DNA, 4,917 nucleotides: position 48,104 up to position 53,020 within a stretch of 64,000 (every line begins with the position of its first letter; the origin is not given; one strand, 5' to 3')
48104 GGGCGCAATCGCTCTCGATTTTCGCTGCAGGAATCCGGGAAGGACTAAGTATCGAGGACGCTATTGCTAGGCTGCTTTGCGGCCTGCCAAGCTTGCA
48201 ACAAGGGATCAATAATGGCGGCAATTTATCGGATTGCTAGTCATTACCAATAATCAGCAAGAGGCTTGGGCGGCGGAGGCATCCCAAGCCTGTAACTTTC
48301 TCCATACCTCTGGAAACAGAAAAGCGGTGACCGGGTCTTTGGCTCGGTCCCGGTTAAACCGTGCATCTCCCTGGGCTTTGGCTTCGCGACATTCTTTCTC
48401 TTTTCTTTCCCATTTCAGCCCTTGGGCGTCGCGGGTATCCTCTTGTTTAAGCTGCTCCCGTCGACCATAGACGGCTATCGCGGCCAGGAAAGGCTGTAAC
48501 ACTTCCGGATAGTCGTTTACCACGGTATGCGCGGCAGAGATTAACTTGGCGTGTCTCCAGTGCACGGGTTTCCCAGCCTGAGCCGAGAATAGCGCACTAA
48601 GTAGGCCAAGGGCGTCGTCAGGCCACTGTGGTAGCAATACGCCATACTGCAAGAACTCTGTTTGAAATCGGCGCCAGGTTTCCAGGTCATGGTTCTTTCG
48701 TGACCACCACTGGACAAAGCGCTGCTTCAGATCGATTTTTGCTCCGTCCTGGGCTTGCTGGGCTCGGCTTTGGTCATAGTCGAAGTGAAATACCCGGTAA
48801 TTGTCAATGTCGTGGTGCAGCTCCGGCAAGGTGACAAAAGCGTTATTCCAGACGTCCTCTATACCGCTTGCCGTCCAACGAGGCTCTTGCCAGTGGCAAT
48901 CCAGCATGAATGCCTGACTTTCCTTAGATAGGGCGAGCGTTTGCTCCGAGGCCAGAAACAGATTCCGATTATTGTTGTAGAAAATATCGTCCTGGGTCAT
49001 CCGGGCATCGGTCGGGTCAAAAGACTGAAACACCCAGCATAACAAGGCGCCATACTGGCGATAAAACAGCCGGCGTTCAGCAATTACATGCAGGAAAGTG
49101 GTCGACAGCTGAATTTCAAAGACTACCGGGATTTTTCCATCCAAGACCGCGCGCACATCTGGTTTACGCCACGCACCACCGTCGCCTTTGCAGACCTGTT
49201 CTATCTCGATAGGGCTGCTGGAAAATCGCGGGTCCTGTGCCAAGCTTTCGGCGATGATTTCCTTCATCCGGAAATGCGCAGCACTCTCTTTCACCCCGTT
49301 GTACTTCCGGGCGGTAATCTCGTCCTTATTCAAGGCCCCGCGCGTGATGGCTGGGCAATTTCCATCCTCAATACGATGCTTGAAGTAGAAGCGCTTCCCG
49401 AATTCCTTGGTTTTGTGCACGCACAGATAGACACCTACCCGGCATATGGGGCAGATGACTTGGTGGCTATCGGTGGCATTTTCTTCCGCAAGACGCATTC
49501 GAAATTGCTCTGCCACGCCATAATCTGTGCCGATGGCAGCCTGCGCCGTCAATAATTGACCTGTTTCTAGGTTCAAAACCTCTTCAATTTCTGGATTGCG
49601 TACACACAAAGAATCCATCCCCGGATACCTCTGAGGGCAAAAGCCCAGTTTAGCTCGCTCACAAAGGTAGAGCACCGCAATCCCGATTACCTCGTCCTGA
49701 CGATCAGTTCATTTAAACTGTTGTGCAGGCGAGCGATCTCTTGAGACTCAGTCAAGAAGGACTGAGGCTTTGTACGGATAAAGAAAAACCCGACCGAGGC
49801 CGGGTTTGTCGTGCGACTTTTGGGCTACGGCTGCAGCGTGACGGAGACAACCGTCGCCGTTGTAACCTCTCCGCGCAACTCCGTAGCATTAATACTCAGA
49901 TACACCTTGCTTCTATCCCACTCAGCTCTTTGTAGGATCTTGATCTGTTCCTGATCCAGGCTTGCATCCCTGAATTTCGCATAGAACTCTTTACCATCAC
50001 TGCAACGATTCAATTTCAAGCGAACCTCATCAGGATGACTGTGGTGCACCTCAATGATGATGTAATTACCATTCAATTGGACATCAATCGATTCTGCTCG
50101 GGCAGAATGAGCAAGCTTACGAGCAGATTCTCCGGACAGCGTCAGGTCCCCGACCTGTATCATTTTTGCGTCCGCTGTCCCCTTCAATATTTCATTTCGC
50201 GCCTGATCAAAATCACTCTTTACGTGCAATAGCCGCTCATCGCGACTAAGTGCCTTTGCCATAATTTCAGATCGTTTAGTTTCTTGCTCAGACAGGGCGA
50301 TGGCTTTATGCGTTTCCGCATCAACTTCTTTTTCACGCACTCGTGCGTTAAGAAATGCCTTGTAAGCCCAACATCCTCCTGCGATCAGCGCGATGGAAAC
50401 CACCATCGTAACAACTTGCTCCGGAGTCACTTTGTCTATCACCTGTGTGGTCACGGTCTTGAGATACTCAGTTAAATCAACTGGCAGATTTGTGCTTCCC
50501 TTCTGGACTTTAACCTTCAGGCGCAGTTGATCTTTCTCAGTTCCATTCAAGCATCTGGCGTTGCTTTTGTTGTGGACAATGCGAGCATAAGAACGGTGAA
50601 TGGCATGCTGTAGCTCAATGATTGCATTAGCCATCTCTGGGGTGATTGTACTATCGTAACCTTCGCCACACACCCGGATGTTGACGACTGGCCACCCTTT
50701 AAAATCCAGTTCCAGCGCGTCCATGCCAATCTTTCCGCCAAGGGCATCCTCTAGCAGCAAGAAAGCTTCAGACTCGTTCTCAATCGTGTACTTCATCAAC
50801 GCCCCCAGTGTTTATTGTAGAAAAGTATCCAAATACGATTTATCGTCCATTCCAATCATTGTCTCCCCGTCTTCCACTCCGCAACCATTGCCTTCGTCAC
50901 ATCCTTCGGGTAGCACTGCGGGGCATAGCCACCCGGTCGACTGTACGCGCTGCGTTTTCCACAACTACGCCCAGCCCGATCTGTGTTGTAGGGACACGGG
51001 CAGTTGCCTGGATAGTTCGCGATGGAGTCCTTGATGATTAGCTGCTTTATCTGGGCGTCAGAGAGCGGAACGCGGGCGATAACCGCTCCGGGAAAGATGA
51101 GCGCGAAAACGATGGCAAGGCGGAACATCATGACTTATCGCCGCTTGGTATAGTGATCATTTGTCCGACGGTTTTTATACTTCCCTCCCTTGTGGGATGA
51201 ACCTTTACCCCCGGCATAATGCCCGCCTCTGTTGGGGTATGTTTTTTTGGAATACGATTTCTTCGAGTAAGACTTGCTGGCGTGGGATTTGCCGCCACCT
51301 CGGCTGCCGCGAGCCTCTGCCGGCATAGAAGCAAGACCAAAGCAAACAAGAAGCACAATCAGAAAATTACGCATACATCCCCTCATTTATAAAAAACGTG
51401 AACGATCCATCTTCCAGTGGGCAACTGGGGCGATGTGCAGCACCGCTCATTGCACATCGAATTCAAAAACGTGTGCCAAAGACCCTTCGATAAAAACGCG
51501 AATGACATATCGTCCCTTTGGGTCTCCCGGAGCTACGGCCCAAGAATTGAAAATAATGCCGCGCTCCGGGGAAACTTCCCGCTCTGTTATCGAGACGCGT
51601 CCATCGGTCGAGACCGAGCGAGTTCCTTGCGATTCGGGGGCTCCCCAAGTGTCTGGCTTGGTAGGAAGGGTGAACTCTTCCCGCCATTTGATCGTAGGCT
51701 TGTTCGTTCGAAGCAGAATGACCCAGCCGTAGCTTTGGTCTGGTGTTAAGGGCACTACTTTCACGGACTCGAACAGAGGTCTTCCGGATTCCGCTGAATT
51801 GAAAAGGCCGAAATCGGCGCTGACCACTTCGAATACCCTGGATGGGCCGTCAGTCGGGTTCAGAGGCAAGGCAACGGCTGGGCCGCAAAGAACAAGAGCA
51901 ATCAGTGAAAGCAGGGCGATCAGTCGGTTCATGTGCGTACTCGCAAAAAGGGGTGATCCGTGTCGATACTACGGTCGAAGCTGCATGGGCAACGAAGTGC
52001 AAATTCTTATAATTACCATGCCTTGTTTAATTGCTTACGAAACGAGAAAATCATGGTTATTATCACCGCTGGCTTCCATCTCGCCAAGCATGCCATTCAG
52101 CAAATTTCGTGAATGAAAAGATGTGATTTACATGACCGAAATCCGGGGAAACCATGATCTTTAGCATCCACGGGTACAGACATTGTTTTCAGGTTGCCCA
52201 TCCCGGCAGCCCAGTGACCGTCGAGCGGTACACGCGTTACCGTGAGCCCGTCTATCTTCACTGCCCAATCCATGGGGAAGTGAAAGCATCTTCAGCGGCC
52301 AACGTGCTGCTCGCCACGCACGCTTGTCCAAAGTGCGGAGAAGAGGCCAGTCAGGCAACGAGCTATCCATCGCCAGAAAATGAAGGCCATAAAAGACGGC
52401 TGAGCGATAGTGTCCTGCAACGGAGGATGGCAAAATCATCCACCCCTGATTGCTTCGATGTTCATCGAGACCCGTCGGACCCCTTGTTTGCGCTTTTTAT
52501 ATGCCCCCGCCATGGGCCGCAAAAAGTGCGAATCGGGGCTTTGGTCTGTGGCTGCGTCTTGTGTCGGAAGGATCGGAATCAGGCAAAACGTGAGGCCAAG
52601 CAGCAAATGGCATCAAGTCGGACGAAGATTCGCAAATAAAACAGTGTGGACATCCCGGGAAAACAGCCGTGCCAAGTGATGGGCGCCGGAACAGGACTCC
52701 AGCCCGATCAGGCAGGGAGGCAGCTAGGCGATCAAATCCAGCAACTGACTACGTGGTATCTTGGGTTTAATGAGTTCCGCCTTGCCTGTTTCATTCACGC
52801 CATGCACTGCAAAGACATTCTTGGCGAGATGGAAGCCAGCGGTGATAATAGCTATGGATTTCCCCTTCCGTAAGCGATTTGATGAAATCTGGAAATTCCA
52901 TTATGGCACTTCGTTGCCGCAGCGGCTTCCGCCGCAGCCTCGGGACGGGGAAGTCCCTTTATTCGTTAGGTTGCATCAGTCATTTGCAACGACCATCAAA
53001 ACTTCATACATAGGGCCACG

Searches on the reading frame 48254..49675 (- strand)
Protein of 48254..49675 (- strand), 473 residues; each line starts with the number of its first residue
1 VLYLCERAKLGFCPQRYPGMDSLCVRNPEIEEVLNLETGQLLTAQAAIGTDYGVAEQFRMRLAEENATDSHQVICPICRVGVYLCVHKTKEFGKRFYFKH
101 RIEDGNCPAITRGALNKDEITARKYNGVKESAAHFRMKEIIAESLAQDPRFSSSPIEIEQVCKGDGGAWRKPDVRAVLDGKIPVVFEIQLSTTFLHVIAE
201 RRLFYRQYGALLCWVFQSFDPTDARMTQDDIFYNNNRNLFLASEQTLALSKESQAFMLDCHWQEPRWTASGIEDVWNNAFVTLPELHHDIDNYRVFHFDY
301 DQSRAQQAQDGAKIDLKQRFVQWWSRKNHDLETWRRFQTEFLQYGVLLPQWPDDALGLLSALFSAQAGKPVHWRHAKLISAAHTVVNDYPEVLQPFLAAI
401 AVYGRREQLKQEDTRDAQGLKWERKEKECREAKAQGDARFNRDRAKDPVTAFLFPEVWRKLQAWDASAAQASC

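Call 7: search_protein_families(library=ncbifam, proteins=[window:48254-49675:-], max_evalue=0.1)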
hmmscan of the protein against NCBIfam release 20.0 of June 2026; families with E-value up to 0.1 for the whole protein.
window:48254-49675:- (473 aa): 0 families

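Call 67: search_protein_families(library=pfam, proteins=[window:48254-49675:-], max_evalue=0.01)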
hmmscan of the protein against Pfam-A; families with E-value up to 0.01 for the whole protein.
window:48254-49675:- (473 aa): 3 families
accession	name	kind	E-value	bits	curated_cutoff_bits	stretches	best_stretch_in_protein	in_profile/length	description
PF19500.6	DUF6035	-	8.3e-18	65.4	22.6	1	127-300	11-178/179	Domain of unknown function (DUF6035)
PF25169.1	DUF7830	-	1.1e-13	51.3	27.5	1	39-112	1-70/72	Domain of unknown function (DUF7830)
PF25167.1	DUF7829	-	0.0096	15.8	28.6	0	358-421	136-199/224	Domain of unknown function (DUF7829)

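Call 68: search_protein_families(library=padloc, proteins=[window:48254-49675:-], max_evalue=0.01)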
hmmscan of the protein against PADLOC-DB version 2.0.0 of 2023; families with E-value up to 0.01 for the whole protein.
window:48254-49675:- (473 aa): 0 families

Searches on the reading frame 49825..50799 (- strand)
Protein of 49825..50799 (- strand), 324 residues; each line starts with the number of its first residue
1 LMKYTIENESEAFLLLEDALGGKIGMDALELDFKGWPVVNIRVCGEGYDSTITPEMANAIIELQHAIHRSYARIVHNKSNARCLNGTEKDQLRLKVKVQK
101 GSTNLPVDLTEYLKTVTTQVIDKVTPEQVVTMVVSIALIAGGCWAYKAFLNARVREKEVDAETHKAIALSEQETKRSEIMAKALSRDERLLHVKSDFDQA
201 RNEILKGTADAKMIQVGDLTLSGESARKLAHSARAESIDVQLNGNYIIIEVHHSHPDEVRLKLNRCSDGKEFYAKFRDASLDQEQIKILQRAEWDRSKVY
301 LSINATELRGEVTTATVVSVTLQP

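Call 4: search_protein_families(library=pfam, proteins=[window:49825-50799:-], max_evalue=0.1)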
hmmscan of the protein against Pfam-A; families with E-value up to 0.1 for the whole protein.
window:49825-50799:- (324 aa): 1 family
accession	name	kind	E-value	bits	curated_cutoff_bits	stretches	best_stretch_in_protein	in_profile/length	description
PF08318.18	COG4_m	-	0.063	12.9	27.1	0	55-174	79-196/291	COG4 transport protein, middle alpha-helical bundle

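Call 5: search_protein_families(library=padloc, proteins=[window:49825-50799:-], max_evalue=0.1)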
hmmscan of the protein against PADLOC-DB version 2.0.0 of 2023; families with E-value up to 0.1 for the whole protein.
window:49825-50799:- (324 aa): 0 families

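Call 7: search_protein_families(library=ncbifam, proteins=[window:49825-50799:-], max_evalue=0.1)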
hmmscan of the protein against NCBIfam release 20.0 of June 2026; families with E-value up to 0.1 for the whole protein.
window:49825-50799:- (324 aa): 0 families

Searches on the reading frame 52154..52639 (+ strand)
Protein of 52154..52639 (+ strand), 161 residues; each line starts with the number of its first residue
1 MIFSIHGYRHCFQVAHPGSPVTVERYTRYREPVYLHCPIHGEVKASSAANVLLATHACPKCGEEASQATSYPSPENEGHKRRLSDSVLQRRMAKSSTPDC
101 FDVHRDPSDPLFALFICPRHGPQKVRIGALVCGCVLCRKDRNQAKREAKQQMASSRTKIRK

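Call 4: search_protein_families(library=pfam, proteins=[window:52154-52639:+], max_evalue=0.1)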
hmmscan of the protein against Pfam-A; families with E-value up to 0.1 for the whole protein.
window:52154-52639:+ (161 aa): 4 families
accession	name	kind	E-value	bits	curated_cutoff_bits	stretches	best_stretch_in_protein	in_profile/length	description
PF05265.19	DUF723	-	4.2e-08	33.5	20.9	1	22-62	20-60/60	Protein of unknown function (DUF723)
PF00007.27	Cys_knot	-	0.024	15.4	24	0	110-152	60-103/105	Cystine-knot domain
PF18414.7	zf_C2H2_10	-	0.045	13.8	25.6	1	56-64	3-11/26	C2H2 type zinc-finger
PF23545.1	Zn_ribbon_HMPTM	-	0.045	13.8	27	0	117-127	33-43/45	HMPTM N-terminal zinc ribbon domain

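Call 5: search_protein_families(library=padloc, proteins=[window:52154-52639:+], max_evalue=0.1)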
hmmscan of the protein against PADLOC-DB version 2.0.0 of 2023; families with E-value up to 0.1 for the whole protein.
window:52154-52639:+ (161 aa): 0 families

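Call 7: search_protein_families(library=ncbifam, proteins=[window:52154-52639:+], max_evalue=0.1)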
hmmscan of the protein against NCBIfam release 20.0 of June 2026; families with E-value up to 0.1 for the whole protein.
window:52154-52639:+ (161 aa): 1 family
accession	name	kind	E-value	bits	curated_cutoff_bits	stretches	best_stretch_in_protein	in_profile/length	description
NF002362.0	PRK01343.1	equivalog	0.051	13.3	79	0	44-72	7-34/66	DNA gyrase inhibitor YacG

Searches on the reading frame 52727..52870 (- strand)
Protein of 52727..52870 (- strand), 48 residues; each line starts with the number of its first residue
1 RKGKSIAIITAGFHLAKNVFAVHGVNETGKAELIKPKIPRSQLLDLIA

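Call 94: search_protein_families(library=pfam, proteins=[window:52727-52870:-], max_evalue=0.01)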
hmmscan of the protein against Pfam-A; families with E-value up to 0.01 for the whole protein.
seq(48 aa): 0 families

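Call 96: search_dna_similar(query=window:52727-52870:-, collection=plasmids, mode=protein, max_rows=8, max_evalue=0.001)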
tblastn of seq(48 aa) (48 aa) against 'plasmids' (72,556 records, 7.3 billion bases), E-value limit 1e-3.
Records with a match: 1320; places in all: 1717; records where one place covers at least 80% of the query: 1314.
Best place of each record, by identity: 60-80% 226; <60% 1094.
By first word of the organism name: Escherichia 507; Klebsiella 296; Citrobacter 185; Enterobacter 71; Yersinia 68; Pseudomonas 29; Burkholderia 27; Salmonella 24; Raoultella 16; Serratia 14; and 22 more.
By predicted mobility (MOB-suite, as given by PLSDB): conjugative 845; non-mobilizable 263; mobilizable 212.
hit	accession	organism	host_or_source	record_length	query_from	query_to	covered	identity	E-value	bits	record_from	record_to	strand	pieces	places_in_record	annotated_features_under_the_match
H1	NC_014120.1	Paraburkholderia atlantica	-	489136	1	48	100%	70.8%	1e-14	72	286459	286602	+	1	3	IS110 family transposase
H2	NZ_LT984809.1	Cupriavidus taiwanensis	-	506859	2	48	98%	68.1%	3e-13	68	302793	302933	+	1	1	IS110 family transposase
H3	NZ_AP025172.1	Cupriavidus sp. P-10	-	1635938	2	48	98%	68.1%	3e-13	68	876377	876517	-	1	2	none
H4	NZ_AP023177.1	Paraburkholderia largidicola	Physopelta gutta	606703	2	48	98%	68.1%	6e-13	67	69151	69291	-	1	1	IS110 family transposase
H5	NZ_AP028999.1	Paraburkholderia sp. 22B1P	-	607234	2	48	98%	68.1%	6e-13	67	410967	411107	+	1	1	IS110 family transposase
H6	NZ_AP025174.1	Cupriavidus sp. P-10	-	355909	2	48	98%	68.1%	7e-13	67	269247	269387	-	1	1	none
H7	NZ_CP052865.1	Burkholderia glumae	rice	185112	2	48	98%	66.7%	1e-10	61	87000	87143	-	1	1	none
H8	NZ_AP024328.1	Caballeronia sp. NK8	-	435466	1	48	100%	64.6%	9e-13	66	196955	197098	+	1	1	none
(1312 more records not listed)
